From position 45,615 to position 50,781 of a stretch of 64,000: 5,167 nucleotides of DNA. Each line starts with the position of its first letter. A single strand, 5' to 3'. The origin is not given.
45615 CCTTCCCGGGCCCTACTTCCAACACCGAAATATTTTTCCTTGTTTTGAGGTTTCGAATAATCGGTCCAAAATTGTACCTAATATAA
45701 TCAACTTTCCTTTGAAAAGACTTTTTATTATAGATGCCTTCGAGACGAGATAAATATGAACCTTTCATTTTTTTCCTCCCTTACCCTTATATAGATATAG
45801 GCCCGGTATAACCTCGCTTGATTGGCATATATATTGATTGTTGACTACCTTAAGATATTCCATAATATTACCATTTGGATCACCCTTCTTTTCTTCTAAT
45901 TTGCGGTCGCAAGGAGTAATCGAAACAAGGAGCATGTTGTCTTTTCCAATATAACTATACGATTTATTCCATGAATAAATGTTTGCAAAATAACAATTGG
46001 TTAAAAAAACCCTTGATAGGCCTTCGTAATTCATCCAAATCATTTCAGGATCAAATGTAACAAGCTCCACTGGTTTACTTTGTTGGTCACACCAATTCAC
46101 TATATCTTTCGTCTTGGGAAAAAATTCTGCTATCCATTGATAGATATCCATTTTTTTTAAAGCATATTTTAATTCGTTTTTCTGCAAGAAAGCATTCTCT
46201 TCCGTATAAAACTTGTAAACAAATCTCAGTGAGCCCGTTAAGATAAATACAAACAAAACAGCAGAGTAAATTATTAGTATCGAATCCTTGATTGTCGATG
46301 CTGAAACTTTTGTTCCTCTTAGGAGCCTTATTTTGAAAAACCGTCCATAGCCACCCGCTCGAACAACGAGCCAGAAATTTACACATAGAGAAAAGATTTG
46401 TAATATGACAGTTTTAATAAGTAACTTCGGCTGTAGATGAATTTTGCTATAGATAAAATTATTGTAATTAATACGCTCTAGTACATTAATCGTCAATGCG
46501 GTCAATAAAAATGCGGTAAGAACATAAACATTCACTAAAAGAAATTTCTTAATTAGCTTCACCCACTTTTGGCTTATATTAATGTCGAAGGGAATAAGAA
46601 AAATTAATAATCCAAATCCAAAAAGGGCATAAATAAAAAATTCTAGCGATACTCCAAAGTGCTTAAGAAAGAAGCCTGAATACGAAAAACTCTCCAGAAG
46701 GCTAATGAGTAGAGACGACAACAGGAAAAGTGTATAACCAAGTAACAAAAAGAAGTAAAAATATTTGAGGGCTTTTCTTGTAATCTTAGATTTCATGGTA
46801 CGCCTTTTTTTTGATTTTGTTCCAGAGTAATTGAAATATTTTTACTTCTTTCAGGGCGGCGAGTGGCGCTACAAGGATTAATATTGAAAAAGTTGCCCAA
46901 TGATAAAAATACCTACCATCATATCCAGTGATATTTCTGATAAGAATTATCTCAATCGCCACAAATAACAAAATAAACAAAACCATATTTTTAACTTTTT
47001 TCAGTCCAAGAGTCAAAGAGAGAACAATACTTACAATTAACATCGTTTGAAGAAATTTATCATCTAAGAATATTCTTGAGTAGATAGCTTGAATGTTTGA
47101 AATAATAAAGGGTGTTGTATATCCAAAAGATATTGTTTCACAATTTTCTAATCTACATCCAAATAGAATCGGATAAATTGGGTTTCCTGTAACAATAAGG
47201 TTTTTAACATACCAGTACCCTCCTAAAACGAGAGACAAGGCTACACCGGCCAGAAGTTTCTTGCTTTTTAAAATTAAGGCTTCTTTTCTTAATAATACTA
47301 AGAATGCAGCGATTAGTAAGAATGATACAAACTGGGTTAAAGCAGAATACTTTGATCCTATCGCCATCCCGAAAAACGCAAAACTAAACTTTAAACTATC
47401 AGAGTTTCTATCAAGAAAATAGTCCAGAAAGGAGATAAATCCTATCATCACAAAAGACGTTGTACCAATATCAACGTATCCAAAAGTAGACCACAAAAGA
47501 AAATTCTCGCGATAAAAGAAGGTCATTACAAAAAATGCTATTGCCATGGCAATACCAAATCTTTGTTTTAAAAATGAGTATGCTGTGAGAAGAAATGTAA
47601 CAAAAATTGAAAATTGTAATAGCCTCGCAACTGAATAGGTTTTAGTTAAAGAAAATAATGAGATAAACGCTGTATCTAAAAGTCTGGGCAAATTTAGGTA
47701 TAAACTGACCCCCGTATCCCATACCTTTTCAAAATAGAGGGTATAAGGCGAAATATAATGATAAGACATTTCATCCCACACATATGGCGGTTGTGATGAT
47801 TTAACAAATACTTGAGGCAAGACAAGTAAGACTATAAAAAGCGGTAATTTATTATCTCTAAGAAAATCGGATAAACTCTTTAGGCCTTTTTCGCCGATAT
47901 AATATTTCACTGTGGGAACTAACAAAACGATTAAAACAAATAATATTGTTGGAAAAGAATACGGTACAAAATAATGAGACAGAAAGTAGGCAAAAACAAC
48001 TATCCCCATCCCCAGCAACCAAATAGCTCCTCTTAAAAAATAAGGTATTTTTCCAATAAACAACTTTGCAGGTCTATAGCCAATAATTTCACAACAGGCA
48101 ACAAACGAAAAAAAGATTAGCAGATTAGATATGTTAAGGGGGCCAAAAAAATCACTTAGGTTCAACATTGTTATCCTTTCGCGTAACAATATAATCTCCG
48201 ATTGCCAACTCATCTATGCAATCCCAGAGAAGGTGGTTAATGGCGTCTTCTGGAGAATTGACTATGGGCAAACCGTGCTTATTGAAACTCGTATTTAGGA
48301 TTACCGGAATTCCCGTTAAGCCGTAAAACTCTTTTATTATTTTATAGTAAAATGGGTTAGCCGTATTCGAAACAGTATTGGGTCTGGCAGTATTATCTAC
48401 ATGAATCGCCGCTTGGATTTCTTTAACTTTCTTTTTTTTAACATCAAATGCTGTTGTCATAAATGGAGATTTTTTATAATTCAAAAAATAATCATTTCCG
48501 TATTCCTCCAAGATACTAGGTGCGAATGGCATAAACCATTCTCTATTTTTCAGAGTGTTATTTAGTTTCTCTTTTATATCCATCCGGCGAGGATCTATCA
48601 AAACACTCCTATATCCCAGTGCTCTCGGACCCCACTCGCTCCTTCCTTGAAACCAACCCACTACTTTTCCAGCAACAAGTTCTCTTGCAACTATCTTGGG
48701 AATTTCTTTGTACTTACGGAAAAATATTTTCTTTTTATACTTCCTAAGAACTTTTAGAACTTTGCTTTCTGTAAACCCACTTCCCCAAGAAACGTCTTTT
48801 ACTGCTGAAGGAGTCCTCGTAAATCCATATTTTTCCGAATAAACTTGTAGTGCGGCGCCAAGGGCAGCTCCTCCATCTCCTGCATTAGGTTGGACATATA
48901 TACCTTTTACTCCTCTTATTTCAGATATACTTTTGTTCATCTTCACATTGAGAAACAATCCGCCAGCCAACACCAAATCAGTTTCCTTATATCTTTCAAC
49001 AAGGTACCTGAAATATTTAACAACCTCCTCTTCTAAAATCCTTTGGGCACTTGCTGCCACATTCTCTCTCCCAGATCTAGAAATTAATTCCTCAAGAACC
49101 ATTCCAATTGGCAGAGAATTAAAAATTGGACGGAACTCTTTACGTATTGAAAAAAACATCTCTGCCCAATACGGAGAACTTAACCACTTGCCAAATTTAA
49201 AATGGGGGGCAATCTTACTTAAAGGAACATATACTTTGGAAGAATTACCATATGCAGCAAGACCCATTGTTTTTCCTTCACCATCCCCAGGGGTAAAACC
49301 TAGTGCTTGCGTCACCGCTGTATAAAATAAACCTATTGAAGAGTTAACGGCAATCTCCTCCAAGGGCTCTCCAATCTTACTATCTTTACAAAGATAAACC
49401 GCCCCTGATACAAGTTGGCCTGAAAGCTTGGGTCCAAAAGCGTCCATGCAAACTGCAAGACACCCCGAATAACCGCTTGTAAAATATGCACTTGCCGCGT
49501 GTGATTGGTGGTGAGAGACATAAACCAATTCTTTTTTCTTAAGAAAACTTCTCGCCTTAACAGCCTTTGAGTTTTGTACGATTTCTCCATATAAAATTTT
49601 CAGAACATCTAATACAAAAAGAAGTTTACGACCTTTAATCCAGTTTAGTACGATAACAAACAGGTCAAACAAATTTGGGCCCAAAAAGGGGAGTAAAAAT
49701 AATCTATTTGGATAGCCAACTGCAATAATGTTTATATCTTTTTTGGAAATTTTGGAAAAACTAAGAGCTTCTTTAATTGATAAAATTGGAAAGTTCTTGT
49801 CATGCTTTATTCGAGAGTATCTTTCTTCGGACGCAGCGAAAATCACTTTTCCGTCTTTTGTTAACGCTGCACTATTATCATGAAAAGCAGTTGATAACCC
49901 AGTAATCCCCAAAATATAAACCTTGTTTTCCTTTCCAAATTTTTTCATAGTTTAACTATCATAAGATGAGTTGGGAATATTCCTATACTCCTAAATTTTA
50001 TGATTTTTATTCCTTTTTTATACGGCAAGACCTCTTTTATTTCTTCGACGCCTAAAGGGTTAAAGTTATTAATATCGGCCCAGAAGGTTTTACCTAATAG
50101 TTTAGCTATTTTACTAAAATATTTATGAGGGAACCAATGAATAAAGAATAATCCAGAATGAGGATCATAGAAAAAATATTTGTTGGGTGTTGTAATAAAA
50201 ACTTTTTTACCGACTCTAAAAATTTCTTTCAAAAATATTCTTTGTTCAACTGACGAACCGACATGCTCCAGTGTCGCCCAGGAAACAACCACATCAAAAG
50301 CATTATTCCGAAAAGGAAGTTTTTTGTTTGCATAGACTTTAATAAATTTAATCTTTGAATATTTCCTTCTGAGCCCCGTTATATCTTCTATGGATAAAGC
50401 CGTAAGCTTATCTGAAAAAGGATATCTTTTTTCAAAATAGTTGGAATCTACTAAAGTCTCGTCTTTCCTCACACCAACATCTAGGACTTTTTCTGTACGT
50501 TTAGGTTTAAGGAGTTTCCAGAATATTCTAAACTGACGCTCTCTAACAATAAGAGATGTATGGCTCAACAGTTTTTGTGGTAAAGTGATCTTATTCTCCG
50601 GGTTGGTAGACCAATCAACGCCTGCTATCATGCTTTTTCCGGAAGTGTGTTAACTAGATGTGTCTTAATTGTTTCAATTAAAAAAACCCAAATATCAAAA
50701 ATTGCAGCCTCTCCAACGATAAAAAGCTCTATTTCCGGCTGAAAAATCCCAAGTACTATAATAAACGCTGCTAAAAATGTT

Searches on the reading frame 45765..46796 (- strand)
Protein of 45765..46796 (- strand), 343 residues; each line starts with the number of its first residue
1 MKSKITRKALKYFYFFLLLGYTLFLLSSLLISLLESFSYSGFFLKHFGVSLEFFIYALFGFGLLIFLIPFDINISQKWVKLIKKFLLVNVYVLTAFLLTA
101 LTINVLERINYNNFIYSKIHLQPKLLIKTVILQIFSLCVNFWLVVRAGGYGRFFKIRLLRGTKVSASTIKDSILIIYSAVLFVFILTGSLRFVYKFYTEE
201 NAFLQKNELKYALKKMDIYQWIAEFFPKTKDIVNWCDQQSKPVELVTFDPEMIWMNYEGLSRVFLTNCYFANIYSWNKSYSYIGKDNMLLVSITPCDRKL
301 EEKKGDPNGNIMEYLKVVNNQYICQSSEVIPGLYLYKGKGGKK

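Call 4: search_protein_families(library=pfam, proteins=[window:45765-46796:-], max_evalue=0.01)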
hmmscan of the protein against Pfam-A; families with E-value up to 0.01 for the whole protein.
window:45765-46796:- (343 aa): 0 families

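Call 12: search_protein_families(library=ncbifam, proteins=[window:45765-46796:-], max_evalue=0.01)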
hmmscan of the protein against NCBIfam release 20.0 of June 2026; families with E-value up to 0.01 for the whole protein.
window:45765-46796:- (343 aa): 0 families

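Call 71: find_homologous_proteins(query=window:45765-46796:-)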
Query window:45765-46796:- (343 aa): 13 proteins with E <= 0.001 among 3167 candidates.
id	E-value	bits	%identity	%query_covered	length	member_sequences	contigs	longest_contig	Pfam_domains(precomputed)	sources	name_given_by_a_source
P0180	4.3e-219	745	99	100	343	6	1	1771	-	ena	-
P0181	5.9e-169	580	76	100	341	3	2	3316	-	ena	-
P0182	3.9e-102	360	50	99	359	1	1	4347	-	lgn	-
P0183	1.2e-91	326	48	99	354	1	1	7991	-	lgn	-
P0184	1.6e-89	319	49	91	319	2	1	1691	-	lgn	-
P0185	1.0e-87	313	45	98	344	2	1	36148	-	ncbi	-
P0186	1.7e-87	312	45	98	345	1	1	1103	-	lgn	-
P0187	6.5e-80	287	44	99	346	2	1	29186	-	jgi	-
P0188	2.8e-77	279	44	93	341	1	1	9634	-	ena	-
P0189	3.9e-76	275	50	74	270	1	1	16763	-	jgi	-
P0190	4.7e-75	271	55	60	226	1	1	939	-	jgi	jgi:hypothetical protein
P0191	1.9e-68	249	42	91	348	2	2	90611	-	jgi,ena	jgi:hypothetical protein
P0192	1.1e-57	214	49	48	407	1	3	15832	-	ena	-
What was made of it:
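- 45765..46796 (-): mem45765: paralogue of mem44065 in the membrane domain, with a different C-terminal domain. Only 13 homologues were found (call 71).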

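Call 72: find_encoding_contigs(protein=P0185, flank=6000, max_places=1)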
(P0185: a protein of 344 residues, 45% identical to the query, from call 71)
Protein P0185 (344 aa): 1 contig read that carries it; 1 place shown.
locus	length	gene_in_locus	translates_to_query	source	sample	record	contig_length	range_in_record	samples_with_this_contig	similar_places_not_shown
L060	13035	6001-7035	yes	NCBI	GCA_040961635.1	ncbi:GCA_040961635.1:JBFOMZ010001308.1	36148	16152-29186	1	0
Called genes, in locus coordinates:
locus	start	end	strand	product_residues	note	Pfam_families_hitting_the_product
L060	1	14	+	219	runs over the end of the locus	PF13489:Methyltransf_23, PF13847:Methyltransf_31, PF08241:Methyltransf_11, PF08242:Methyltransf_12, PF13649:Methyltransf_25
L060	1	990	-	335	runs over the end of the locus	PF00535:Glycos_transf_2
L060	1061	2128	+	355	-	PF00535:Glycos_transf_2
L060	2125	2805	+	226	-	PF08241:Methyltransf_11 (weak)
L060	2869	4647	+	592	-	PF02543:Carbam_trans_N, PF16861:Carbam_trans_C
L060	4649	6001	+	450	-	-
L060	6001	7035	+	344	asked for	-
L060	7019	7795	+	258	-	PF13489:Methyltransf_23, PF01209:Ubie_methyltran, PF13847:Methyltransf_31, PF08241:Methyltransf_11, PF08242:Methyltransf_12, PF13649:Methyltransf_25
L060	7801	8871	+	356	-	-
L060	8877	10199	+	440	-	-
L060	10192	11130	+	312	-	-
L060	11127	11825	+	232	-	PF13489:Methyltransf_23, PF07021:MetW (weak), PF13847:Methyltransf_31, PF08241:Methyltransf_11, PF08242:Methyltransf_12 (weak), PF13649:Methyltransf_25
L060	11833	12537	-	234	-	-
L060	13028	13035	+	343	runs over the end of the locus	PF01073:3Beta_HSD, PF01370:Epimerase, PF02719:Polysacc_synt_2, PF04321:RmlD_sub_bind, PF07993:NAD_binding_4, PF16363:GDP_Man_Dehyd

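Call 73: find_encoding_contigs(protein=P0187, flank=6000, max_places=1)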
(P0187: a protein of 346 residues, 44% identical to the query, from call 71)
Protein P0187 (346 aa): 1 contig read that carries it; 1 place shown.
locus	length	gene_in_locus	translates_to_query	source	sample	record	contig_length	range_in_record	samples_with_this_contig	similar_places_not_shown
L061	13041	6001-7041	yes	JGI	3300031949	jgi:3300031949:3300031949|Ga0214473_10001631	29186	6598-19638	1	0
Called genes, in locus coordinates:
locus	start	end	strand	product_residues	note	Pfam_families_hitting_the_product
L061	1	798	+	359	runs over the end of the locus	PF13579:Glyco_trans_4_4 (weak), PF13439:Glyco_transf_4, PF00534:Glycos_transf_1, PF13692:Glyco_trans_1_4, PF13524:Glyco_trans_1_2 (weak), PF20706:GT4-conflict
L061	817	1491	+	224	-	PF00535:Glycos_transf_2, PF10111:Glyco_tranf_2_2 (weak), PF13641:Glyco_tranf_2_3 (weak)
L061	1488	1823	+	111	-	PF10066:DUF2304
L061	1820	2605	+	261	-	PF00535:Glycos_transf_2, PF10111:Glyco_tranf_2_2, PF13641:Glyco_tranf_2_3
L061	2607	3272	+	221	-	PF13489:Methyltransf_23, PF07021:MetW (weak), PF13847:Methyltransf_31, PF08241:Methyltransf_11, PF08242:Methyltransf_12, PF13649:Methyltransf_25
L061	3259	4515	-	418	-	PF13489:Methyltransf_23 (weak), PF00535:Glycos_transf_2, PF10111:Glyco_tranf_2_2 (weak), PF13641:Glyco_tranf_2_3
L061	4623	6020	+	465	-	-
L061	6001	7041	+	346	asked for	-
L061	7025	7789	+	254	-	PF01209:Ubie_methyltran, PF13489:Methyltransf_23, PF13847:Methyltransf_31, PF08241:Methyltransf_11, PF08242:Methyltransf_12, PF13649:Methyltransf_25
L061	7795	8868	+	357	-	-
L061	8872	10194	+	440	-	-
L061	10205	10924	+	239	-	PF08003:Methyltransf_9 (weak), PF13489:Methyltransf_23, PF01209:Ubie_methyltran, PF07021:MetW, PF13847:Methyltransf_31, PF08241:Methyltransf_11, PF08242:Methyltransf_12, PF13649:Methyltransf_25, +3 more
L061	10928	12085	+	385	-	PF02350:Epimerase_2 (weak), PF20706:GT4-conflict, PF00534:Glycos_transf_1, PF13692:Glyco_trans_1_4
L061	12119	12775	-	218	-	PF13578:Methyltransf_24 (weak)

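Call 74: find_encoding_contigs(protein=P0191, flank=6000, max_places=1)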
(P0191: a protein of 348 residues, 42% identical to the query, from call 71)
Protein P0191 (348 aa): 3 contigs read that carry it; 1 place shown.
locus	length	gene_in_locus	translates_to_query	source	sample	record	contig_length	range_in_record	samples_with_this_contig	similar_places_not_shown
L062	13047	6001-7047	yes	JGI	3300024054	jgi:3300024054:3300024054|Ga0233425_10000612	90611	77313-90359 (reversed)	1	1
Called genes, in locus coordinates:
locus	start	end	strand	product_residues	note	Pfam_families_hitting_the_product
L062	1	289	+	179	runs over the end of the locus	?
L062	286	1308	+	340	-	PF01073:3Beta_HSD, PF01370:Epimerase, PF02719:Polysacc_synt_2 (weak), PF04321:RmlD_sub_bind, PF07993:NAD_binding_4, PF16363:GDP_Man_Dehyd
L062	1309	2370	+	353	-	PF00535:Glycos_transf_2, PF10111:Glyco_tranf_2_2 (weak)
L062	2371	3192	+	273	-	PF00535:Glycos_transf_2, PF10111:Glyco_tranf_2_2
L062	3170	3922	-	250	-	PF08241:Methyltransf_11, PF13649:Methyltransf_25 (faint), PF13847:Methyltransf_31 (weak)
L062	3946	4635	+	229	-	PF08241:Methyltransf_11 (weak)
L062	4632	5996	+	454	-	-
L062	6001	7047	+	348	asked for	-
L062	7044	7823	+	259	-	PF01209:Ubie_methyltran (weak), PF13489:Methyltransf_23, PF13847:Methyltransf_31, PF08241:Methyltransf_11, PF08242:Methyltransf_12, PF13649:Methyltransf_25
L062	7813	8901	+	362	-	-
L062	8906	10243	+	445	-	-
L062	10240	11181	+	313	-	-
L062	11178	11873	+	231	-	PF13489:Methyltransf_23, PF13847:Methyltransf_31, PF08241:Methyltransf_11, PF08242:Methyltransf_12, PF13649:Methyltransf_25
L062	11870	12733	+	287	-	PF02475:TRM5-TYW2_MTfase, PF05050:Methyltransf_21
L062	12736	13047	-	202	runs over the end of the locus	PF13489:Methyltransf_23 (weak)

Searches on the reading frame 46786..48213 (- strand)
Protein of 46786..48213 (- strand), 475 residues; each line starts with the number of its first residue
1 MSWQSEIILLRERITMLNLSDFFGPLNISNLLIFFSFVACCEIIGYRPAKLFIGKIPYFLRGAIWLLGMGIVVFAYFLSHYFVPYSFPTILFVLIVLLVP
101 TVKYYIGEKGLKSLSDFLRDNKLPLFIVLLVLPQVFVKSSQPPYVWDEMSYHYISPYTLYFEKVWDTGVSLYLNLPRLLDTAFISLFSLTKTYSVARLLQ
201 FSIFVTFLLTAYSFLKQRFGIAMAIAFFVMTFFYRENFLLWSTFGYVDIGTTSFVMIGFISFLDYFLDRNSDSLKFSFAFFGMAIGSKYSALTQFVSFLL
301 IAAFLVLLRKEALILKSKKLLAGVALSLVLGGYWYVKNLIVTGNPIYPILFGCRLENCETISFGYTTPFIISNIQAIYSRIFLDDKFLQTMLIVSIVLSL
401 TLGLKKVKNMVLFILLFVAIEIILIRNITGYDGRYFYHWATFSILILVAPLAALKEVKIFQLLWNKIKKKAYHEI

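Call 4: search_protein_families(library=pfam, proteins=[window:46786-48213:-], max_evalue=0.01)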
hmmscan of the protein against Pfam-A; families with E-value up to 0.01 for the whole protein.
window:46786-48213:- (475 aa): 0 families

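Call 12: search_protein_families(library=ncbifam, proteins=[window:46786-48213:-], max_evalue=0.01)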
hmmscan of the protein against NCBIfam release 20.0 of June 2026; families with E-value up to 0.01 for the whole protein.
window:46786-48213:- (475 aa): 1 family
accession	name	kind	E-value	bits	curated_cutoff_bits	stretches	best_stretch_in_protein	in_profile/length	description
NF047510.1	LIC_10190_fam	subfamily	3.3e-09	36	100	1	185-450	158-417/424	LIC_10190 family membrane protein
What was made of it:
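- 46786..48213 (-): mem46786: polytopic membrane protein, GT-C-like by inference (it carries a WDE motif). It has a weak LIC_10190-family hit (call 12).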

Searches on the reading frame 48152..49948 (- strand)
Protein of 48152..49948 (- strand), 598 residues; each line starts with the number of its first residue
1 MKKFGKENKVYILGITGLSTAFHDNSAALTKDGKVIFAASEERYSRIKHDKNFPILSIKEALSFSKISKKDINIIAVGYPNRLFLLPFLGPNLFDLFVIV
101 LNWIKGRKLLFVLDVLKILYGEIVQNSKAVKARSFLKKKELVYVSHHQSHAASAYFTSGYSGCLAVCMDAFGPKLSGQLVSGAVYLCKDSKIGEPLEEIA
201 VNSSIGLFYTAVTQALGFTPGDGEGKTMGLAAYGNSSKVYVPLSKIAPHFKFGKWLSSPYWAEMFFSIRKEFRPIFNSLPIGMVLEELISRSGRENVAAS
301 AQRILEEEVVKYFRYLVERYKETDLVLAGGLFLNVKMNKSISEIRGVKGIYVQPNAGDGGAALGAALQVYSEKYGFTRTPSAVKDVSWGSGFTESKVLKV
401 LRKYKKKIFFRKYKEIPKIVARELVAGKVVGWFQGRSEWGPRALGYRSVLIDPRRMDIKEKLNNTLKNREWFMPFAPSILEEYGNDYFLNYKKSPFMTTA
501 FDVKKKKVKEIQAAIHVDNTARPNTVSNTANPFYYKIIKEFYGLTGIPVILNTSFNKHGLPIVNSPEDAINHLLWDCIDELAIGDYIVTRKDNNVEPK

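Call 4: search_protein_families(library=pfam, proteins=[window:48152-49948:-], max_evalue=0.01)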
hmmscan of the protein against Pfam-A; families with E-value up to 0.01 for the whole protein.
window:48152-49948:- (598 aa): 4 families
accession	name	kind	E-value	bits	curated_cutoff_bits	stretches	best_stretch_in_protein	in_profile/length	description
PF16861.10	Carbam_trans_C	-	4.4e-64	215.5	27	1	421-590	1-170/170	Carbamoyltransferase C-terminus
PF02543.21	Carbam_trans_N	-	3.6e-45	155.3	24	1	15-367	2-346/346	Carbamoyltransferase N-terminus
PF00814.31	TsaD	-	0.0011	19.2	24.8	0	130-343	73-239/264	tRNA N6-adenosine threonylcarbamoyltransferase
PF22521.2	HypF_C_2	-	0.0042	17.3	27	1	283-364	155-240/241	Carbamoyltransferase, Kae1-like Domain, second subdomain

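Call 61: search_protein_families(library=ncbifam, proteins=[window:48152-49948:-], max_evalue=0.001)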
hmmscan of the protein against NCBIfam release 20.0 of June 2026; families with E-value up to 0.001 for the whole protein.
window:48152-49948:- (598 aa): 3 families
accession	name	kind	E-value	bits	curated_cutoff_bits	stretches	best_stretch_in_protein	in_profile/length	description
NF041651.1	nodul_NodU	equivalog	3.5e-37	128.4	1000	1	293-564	269-531/556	nodulation protein NodU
TIGR00143.1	hypF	equivalog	0.0002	19.7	466.1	0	284-368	651-739/741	carbamoyltransferase HypF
TIGR03723.1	T6A_TsaD_YgjD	equivalog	0.00059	19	296.1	0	294-345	232-283/314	tRNA (adenosine(37)-N6)-threonylcarbamoyltransferase complex transferase subunit TsaD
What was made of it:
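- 48152..49948 (-): NodU/CmcH-type O-carbamoyltransferase. Carbam_trans_N and Carbam_trans_C (call 4); NodU-like (call 61).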

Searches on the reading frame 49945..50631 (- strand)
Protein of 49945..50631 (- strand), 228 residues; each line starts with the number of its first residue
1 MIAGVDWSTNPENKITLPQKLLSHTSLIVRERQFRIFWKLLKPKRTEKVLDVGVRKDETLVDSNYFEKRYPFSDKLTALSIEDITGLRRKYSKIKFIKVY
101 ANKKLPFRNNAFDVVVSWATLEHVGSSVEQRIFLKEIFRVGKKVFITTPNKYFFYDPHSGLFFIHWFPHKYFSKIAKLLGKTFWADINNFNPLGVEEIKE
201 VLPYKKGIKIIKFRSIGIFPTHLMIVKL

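Call 4: search_protein_families(library=pfam, proteins=[window:49945-50631:-], max_evalue=0.01)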
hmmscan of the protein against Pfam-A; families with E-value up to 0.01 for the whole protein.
window:49945-50631:- (228 aa): 5 families
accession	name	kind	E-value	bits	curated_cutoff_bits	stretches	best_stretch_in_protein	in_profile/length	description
PF08241.18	Methyltransf_11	-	5.5e-07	30.6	21.2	1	92-142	39-88/95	Methyltransferase domain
PF13649.12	Methyltransf_25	-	7.5e-05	23.8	27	1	87-142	37-94/97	Methyltransferase domain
PF13489.12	Methyltransf_23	-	0.00039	20.6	27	1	41-158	17-124/164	Methyltransferase domain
PF13847.12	Methyltransf_31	-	0.0013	18.9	27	1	89-143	51-103/145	Methyltransferase domain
PF07021.18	MetW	-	0.0037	17.4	21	1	106-151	70-112/193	Methionine biosynthesis protein MetW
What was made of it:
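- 49945..50631 (-): MT_E: class I SAM methyltransferase. Methyltransf_11 scores 30.6 bits (call 4).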

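Call 12: search_protein_families(library=ncbifam, proteins=[window:49945-50631:-], max_evalue=0.01)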
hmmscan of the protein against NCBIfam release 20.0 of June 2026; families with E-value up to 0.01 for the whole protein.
window:49945-50631:- (228 aa): 3 families
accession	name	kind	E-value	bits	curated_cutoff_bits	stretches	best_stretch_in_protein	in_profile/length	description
NF004452.0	PRK05785.1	equivalog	6.3e-05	22.6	207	1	45-145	51-141/228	hypothetical protein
TIGR02081.1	metW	equivalog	0.00045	19.8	189.5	1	95-151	58-112/194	methionine biosynthesis protein MetW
NF011417.0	PRK14844.1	equivalog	0.0082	13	4632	1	67-164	221-319/2839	DNA-directed RNA polymerase subunit beta/beta'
